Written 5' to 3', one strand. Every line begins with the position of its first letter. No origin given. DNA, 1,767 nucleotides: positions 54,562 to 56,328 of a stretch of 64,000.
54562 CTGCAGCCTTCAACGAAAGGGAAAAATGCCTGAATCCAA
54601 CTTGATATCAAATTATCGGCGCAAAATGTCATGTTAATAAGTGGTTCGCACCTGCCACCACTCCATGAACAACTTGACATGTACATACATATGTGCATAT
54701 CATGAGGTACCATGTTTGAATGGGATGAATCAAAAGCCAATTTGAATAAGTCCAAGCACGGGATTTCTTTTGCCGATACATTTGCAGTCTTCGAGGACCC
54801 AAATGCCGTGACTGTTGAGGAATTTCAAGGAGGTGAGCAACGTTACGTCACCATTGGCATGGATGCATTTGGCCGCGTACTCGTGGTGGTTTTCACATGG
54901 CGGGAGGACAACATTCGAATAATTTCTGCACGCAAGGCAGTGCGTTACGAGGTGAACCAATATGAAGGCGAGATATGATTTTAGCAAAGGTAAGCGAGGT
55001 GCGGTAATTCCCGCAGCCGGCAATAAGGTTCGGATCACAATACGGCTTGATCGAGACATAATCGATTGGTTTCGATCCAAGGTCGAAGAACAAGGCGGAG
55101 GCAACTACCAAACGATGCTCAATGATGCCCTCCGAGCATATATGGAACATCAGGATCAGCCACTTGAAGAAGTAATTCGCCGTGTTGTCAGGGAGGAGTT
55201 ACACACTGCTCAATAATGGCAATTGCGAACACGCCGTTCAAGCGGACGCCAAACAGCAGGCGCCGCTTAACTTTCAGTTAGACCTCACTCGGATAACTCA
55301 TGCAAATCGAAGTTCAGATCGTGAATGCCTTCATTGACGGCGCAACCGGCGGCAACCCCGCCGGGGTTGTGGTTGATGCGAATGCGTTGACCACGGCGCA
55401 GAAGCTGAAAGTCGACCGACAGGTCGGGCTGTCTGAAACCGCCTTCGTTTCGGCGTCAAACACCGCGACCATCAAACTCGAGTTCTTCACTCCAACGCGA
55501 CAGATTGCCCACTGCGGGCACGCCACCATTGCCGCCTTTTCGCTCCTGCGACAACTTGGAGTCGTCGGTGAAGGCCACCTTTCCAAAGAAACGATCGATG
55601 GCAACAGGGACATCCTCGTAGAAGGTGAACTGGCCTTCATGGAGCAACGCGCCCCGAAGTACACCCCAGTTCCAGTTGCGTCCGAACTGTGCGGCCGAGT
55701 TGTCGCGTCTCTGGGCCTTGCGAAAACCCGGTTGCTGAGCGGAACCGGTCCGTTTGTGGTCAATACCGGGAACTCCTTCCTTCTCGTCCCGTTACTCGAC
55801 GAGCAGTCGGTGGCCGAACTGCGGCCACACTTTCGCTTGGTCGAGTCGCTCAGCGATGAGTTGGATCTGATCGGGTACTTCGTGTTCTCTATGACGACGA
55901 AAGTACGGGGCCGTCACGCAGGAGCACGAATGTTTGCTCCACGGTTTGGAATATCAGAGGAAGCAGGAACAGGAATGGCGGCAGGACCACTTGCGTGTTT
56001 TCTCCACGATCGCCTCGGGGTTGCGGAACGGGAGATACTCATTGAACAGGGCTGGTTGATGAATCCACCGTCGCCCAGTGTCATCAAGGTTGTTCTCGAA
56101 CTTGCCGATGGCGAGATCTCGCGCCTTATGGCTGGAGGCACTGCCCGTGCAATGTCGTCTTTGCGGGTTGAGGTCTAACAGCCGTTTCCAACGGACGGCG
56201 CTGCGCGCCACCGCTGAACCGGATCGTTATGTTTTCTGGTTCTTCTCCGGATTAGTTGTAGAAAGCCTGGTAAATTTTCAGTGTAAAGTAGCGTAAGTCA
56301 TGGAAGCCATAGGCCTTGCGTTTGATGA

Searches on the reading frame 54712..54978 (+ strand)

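Call 3: search_protein_families(library=pfam, proteins=[window:54712-54978:+], max_evalue=0.1)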
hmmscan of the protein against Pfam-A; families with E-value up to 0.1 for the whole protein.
window:54712-54978:+ (88 aa): 2 families
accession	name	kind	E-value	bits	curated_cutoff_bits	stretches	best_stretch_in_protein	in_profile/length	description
PF04365.19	BrnT_toxin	-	2.4e-28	98.7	34.5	1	4-80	1-77/77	Ribonuclease toxin, BrnT, of type II toxin-antitoxin system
PF14076.12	DUF4258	-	0.037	14.8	25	1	16-73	12-69/71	Domain of unknown function (DUF4258)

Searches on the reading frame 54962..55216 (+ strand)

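Call 3: search_protein_families(library=pfam, proteins=[window:54962-55216:+], max_evalue=0.1)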
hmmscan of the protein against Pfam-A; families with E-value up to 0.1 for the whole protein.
window:54962-55216:+ (84 aa): 2 families
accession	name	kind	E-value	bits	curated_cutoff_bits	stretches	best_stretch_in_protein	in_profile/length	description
PF14384.12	BrnA_antitoxin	-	2.2e-12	47.6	26.1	1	17-61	30-68/68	BrnA antitoxin of type II toxin-antitoxin system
PF01402.27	RHH_1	-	0.044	14.2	20.5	0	24-45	1-22/39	Ribbon-helix-helix protein, copG family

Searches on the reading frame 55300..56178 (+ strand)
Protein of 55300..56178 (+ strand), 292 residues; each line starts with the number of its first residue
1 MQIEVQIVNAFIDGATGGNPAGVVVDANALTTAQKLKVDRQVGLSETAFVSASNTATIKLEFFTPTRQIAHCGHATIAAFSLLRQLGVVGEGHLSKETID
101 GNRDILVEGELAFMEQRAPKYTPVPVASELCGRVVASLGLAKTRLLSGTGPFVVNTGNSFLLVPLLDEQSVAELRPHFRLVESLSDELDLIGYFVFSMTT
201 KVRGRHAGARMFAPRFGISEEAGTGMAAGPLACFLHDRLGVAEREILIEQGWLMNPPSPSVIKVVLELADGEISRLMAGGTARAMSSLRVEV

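Call 3: search_protein_families(library=pfam, proteins=[window:55300-56178:+], max_evalue=0.1)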
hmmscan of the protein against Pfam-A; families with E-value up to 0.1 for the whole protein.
window:55300-56178:+ (292 aa): 1 family
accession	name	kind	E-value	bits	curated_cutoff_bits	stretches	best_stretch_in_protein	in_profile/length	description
PF02567.21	PhzC-PhzF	-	4.4e-40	138.4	27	1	8-282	1-275/281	Phenazine biosynthesis-like protein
